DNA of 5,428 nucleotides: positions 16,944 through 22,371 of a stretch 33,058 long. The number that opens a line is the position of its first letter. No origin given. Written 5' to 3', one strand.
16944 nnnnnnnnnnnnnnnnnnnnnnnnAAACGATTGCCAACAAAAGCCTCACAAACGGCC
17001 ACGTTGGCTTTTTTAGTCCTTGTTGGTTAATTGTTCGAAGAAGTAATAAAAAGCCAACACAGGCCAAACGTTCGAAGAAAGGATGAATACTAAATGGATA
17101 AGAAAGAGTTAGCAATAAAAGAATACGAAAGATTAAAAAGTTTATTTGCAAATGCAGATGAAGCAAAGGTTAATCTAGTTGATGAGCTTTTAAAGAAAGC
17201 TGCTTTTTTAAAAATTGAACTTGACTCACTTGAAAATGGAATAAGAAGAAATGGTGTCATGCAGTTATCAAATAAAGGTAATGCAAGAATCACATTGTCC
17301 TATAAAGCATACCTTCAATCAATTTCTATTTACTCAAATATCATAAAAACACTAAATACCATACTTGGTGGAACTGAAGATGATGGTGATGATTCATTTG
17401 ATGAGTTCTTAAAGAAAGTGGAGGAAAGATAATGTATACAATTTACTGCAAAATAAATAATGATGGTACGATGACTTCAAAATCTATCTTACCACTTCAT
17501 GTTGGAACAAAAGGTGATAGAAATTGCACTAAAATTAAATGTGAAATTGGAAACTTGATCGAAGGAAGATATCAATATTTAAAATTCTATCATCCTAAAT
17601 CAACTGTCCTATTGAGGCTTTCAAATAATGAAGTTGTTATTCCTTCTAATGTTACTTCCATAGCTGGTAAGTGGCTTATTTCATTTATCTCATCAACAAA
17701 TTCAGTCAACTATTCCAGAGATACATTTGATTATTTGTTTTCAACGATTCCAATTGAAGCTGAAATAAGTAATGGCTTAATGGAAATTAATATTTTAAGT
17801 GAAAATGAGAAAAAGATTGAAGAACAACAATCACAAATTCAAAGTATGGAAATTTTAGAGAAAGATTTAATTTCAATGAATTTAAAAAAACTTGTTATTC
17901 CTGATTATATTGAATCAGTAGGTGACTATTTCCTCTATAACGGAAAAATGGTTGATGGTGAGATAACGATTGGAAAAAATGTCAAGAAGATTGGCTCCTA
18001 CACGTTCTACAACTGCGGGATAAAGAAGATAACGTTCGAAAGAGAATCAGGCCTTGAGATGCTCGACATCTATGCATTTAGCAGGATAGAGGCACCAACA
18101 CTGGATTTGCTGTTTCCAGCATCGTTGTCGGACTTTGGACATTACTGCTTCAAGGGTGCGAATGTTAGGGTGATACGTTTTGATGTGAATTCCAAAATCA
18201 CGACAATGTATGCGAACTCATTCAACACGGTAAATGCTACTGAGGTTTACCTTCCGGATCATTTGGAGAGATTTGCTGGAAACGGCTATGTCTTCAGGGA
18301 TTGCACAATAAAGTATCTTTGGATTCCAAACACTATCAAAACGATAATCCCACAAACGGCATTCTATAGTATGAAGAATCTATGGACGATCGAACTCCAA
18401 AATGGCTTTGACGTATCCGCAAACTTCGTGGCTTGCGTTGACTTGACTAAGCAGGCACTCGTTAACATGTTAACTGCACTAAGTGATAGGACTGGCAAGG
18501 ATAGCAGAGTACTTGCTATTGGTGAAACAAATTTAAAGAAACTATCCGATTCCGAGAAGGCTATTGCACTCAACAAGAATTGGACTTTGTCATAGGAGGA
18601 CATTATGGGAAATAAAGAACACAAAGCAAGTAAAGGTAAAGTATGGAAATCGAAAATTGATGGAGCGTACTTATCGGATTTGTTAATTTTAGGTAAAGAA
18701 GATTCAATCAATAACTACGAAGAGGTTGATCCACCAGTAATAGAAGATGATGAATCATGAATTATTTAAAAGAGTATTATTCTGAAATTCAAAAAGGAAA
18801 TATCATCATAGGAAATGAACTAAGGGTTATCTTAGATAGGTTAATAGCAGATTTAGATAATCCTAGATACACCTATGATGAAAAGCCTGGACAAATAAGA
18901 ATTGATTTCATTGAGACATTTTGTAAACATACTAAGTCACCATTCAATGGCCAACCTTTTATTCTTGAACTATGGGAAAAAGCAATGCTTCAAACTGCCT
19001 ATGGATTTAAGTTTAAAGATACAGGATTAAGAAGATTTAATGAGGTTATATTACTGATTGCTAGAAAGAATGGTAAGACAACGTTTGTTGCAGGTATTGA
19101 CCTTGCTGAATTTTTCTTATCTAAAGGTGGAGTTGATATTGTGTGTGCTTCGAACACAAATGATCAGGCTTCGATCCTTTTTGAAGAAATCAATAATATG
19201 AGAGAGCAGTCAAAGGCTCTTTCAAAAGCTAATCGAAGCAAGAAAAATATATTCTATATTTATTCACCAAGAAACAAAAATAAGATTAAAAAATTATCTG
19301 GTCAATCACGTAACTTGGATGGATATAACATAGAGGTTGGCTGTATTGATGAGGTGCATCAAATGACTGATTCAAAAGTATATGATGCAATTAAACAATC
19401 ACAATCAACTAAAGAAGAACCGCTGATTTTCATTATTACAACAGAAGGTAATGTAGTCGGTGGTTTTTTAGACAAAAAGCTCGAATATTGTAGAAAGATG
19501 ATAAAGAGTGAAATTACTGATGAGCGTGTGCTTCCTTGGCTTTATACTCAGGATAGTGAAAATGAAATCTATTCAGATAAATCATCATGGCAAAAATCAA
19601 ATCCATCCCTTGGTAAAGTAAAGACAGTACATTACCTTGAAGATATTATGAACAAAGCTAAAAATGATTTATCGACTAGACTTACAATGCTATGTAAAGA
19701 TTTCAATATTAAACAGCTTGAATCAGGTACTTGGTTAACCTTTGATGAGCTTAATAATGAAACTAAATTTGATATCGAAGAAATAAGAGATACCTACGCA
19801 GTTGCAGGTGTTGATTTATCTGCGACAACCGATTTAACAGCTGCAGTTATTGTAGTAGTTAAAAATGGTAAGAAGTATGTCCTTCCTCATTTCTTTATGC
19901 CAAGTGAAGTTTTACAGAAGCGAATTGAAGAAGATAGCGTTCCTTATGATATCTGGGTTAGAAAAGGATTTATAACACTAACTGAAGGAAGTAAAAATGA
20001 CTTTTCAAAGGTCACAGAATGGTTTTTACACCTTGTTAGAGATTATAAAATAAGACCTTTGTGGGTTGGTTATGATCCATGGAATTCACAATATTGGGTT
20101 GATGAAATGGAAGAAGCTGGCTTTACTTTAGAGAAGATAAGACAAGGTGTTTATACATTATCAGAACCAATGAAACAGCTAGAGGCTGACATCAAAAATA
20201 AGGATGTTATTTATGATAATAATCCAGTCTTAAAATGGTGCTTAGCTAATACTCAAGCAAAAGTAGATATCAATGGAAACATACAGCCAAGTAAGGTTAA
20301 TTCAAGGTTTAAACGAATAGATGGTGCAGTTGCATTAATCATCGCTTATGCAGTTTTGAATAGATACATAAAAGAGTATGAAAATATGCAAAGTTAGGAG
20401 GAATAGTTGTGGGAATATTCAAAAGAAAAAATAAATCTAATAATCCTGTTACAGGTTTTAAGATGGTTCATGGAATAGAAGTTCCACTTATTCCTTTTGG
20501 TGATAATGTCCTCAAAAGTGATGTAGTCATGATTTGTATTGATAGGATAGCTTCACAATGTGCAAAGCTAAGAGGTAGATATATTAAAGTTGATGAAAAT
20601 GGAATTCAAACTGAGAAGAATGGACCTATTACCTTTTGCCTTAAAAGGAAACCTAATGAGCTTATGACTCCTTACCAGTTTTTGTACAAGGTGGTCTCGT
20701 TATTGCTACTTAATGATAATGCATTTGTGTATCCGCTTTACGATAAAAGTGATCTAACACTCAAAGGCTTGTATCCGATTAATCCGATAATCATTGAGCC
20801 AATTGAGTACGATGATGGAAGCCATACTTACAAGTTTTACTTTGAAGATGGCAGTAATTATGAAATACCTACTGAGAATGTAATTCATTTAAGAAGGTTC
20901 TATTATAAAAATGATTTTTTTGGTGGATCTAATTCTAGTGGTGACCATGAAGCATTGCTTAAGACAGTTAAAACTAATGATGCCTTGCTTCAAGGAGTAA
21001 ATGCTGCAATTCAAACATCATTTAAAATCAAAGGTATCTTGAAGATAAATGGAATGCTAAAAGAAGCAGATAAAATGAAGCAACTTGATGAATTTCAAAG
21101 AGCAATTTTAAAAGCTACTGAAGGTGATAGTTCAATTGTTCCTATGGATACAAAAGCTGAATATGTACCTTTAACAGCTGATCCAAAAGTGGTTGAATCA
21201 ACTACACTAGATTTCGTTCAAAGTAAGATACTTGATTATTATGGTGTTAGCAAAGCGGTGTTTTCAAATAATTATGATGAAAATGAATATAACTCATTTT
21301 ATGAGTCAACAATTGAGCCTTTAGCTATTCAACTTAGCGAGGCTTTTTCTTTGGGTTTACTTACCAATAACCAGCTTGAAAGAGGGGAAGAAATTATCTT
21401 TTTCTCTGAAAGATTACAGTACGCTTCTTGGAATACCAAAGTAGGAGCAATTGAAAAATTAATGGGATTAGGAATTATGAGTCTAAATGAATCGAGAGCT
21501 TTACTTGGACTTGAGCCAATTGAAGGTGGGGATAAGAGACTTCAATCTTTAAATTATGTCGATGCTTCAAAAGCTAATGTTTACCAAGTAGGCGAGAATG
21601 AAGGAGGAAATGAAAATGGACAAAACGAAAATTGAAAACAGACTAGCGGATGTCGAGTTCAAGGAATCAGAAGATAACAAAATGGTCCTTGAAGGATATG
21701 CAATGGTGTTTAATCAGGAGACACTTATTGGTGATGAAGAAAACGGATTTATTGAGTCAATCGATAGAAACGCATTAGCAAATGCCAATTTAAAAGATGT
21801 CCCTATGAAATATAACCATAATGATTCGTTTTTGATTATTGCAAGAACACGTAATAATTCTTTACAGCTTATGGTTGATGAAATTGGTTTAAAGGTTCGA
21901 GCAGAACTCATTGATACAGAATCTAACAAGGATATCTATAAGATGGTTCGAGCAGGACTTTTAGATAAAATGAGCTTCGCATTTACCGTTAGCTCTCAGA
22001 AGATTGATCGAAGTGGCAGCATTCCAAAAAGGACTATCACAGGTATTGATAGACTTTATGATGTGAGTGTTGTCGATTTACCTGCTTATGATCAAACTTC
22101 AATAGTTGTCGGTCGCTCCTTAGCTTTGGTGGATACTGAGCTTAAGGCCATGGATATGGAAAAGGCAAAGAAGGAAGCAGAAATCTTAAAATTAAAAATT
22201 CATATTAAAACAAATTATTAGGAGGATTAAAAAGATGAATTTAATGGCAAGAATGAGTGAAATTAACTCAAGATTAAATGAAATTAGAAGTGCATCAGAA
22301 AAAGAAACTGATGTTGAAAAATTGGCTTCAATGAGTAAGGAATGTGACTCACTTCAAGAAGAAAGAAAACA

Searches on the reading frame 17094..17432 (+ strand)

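Call 30: search_protein_families(library=phrogs, proteins=[window:17094-17432:+], max_evalue=0.00001)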
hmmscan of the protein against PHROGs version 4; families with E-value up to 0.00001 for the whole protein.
window:17094-17432:+ (112 aa): 1 family
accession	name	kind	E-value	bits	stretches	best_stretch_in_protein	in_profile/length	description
phrog_1066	-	unknown function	8.4e-22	78.5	1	2-108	8-117/119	-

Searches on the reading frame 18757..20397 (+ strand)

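Call 8: search_protein_families(library=pfam, proteins=[window:18757-20397:+], max_evalue=0.01)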
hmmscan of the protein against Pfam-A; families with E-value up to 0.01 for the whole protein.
window:18757-20397:+ (546 aa): 2 families
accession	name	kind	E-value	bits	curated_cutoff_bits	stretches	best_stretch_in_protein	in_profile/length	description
PF20441.4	TerL_nuclease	-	2.5e-38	132.3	24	1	253-531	2-279/286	Terminase large subunit, endonuclease domain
PF03354.21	TerL_ATPase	-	1.2e-26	94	23.7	1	73-246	2-177/178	Terminase large subunit, ATPase domain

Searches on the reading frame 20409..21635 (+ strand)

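Call 8: search_protein_families(library=pfam, proteins=[window:20409-21635:+], max_evalue=0.01)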
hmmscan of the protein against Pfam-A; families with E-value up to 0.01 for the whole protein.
window:20409-21635:+ (408 aa): 1 family
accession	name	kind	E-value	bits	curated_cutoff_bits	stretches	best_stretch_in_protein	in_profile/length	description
PF04860.17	Phage_portal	-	2.2e-50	172.1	39.1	1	39-367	2-321/321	Phage portal protein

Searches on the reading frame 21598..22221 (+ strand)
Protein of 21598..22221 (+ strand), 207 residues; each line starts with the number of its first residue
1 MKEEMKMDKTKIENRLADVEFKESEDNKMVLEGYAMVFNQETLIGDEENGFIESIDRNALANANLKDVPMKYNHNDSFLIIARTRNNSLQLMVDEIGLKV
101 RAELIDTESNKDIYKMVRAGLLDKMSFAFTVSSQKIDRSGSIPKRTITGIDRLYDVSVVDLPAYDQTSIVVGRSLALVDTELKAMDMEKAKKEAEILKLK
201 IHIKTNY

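Call 8: search_protein_families(library=pfam, proteins=[window:21598-22221:+], max_evalue=0.01)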
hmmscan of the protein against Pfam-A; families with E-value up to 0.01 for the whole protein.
window:21598-22221:+ (207 aa): 1 family
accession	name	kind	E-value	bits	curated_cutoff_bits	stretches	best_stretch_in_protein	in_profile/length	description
PF04586.22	Peptidase_S78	-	3.7e-35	121.9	21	1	19-174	3-158/165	Caudovirus prohead serine protease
